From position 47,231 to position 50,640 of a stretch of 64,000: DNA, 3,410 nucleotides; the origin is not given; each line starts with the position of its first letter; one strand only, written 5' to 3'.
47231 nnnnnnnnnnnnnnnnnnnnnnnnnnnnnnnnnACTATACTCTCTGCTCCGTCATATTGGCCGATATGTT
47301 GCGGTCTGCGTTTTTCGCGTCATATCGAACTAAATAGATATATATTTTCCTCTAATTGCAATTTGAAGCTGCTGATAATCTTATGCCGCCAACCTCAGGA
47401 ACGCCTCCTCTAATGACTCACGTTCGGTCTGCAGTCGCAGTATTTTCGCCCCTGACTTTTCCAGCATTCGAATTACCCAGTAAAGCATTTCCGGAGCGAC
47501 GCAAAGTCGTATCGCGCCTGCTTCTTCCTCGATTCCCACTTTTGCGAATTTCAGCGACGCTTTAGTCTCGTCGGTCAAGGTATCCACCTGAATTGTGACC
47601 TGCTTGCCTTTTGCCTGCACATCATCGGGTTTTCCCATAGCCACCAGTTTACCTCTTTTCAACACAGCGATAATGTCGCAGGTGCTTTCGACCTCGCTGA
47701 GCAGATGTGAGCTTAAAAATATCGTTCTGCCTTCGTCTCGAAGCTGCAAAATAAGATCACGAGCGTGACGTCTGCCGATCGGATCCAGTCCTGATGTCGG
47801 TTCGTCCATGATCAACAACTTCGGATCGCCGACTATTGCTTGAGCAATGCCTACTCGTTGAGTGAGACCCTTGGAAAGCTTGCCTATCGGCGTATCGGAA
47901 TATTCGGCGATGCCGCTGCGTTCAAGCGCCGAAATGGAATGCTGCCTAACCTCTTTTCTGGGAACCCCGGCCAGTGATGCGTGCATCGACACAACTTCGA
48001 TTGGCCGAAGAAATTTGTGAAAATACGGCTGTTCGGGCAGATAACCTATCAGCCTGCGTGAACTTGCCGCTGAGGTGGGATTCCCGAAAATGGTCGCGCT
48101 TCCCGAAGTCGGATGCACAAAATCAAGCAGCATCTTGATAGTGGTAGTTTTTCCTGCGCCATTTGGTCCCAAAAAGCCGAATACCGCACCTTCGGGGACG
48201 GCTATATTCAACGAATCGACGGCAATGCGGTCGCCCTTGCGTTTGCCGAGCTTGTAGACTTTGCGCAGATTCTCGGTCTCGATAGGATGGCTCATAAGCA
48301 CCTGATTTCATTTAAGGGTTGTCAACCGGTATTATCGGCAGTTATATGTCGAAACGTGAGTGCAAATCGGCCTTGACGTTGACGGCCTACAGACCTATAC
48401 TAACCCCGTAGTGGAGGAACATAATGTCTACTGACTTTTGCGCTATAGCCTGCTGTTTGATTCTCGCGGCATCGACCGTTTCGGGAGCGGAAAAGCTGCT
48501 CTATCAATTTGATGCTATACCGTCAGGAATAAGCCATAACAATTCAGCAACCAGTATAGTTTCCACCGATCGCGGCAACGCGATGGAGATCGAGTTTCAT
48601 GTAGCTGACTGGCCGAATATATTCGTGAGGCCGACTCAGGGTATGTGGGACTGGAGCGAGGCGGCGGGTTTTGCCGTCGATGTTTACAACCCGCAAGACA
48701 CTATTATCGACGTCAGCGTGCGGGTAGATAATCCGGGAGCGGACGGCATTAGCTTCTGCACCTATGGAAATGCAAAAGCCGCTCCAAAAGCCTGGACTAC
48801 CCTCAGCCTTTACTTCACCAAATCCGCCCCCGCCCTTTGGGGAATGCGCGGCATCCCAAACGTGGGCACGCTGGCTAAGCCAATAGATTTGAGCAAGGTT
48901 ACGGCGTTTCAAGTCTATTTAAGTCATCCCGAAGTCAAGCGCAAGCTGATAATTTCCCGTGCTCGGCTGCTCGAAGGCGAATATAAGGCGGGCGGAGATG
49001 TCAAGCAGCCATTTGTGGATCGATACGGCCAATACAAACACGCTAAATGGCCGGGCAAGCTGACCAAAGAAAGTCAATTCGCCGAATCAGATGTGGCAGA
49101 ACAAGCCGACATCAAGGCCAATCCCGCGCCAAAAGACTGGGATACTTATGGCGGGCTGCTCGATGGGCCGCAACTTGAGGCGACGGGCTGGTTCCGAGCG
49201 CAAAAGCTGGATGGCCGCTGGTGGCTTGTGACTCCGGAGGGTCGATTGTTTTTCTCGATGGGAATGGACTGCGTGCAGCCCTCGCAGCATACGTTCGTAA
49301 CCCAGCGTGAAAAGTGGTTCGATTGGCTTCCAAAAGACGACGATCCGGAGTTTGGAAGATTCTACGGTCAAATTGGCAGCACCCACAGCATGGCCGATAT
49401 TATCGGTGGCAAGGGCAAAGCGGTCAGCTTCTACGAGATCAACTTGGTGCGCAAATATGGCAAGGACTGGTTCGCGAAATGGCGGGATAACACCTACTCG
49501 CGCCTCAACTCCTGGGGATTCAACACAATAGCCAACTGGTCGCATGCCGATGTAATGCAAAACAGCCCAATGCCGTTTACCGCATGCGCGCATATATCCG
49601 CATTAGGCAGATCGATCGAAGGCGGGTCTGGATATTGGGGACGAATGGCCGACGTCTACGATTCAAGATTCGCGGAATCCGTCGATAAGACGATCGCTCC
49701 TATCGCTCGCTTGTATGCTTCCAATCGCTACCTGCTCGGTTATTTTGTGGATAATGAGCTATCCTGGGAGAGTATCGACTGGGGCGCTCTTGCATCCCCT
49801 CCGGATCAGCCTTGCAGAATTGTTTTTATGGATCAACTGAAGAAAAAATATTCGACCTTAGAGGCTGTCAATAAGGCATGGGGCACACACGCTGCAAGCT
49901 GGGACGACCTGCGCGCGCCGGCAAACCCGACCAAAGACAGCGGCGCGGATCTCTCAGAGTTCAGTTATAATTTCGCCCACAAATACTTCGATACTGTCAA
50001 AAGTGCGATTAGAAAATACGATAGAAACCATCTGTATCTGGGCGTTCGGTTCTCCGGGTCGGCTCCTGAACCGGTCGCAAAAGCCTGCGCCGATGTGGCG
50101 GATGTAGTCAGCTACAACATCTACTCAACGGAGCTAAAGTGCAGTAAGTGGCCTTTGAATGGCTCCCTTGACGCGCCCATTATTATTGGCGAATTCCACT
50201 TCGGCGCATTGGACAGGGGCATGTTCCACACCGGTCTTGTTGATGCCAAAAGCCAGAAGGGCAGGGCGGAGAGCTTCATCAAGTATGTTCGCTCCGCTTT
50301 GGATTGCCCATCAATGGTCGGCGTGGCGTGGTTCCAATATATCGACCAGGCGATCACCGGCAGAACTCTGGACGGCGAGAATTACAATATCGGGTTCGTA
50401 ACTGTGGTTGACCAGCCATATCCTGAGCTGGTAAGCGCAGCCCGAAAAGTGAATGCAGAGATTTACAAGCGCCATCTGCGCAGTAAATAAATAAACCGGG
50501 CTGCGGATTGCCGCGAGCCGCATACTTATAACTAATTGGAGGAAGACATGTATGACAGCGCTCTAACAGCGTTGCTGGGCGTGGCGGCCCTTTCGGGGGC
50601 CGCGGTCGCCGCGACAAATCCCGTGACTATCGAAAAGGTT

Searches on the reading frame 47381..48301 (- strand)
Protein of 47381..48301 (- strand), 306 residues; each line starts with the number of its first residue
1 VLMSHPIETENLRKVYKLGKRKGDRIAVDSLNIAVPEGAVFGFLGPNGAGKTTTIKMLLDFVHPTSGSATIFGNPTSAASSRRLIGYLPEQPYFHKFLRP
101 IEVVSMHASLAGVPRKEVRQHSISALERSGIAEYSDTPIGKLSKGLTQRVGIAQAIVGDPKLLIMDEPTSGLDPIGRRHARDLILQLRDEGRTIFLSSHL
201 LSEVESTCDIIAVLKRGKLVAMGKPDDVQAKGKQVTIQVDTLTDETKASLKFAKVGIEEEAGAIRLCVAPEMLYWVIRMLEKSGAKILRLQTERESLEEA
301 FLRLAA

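Call 69: search_protein_families(library=pfam, proteins=[window:47381-48301:-], max_evalue=0.00001)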
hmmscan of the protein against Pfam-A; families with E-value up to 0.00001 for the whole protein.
window:47381-48301:- (306 aa): 2 families
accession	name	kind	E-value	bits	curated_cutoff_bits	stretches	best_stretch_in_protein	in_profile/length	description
PF00005.33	ABC_tran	-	4.2e-26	92.6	25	1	29-170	2-137/137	ABC transporter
PF13304.12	AAA_21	-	1.4e-08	35.6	27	0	138-201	234-300/304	AAA domain, putative AbiEii toxin, Type IV TA system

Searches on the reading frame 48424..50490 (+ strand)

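Call 69: search_protein_families(library=pfam, proteins=[window:48424-50490:+], max_evalue=0.00001)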
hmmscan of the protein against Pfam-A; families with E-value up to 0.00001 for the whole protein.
window:48424-50490:+ (688 aa): 1 family
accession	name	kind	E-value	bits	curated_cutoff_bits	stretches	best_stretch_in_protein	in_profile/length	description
PF02449.21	Glyco_hydro_42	-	2.4e-09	37.5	21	1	414-569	106-264/376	Beta-galactosidase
